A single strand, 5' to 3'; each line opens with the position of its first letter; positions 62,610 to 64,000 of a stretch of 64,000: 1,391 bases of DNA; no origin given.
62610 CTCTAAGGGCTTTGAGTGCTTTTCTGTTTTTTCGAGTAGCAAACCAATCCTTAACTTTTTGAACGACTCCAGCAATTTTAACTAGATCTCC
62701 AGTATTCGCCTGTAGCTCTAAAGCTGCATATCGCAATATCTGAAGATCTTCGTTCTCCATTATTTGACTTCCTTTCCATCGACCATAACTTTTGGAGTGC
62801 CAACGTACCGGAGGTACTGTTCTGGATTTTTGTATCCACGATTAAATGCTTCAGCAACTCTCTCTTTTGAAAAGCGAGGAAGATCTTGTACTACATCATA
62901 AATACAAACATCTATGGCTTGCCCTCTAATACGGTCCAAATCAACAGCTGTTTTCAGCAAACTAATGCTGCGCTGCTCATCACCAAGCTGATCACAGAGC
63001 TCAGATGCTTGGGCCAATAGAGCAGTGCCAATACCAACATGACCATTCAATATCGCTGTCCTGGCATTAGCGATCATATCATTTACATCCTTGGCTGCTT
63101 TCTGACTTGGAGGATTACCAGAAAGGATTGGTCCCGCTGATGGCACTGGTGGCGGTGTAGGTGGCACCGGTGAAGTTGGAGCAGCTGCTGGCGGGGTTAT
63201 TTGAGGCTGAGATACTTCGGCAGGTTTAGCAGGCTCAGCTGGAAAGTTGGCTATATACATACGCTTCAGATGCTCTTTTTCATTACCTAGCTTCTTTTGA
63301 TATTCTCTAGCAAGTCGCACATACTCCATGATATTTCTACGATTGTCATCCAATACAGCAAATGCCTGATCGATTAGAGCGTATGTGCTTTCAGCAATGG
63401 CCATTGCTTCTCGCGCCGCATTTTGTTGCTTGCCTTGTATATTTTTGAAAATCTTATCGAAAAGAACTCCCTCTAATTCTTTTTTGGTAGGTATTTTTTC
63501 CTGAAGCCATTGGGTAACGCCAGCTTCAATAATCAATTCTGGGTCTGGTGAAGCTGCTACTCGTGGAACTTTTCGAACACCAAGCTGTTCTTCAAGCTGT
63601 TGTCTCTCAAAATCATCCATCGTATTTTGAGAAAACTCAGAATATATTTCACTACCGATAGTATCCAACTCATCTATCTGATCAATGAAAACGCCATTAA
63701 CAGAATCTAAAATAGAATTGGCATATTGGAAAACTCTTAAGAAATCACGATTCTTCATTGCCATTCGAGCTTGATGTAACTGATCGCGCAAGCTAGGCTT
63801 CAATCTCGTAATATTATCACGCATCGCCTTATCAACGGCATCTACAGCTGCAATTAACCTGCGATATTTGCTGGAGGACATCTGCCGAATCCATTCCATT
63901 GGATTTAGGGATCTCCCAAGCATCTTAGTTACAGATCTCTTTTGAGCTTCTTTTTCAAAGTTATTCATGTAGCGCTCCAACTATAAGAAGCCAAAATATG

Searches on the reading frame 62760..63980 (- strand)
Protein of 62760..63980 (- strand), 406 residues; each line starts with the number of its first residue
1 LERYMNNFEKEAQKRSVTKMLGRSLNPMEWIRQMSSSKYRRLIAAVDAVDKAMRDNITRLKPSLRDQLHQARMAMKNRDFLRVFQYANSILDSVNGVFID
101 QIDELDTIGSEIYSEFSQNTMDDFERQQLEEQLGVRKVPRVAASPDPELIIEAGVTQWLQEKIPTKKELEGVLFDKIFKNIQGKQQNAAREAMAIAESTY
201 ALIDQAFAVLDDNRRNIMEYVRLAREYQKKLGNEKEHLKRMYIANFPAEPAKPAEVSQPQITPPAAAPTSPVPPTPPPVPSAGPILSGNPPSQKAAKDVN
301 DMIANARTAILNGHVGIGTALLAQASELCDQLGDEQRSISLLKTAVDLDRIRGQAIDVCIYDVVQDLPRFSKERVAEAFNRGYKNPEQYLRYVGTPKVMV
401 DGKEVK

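Call 11: search_protein_families(library=phrogs, proteins=[window:62760-63980:-], max_evalue=0.001)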
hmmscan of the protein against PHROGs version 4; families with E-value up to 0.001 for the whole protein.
window:62760-63980:- (406 aa): 0 families

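Call 93: find_encoding_contigs(protein=window:62760-63980:-, flank=10000, max_places=2)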
Protein window:62760-63980:- (406 aa): no gene with exactly this product is on record in the collection.
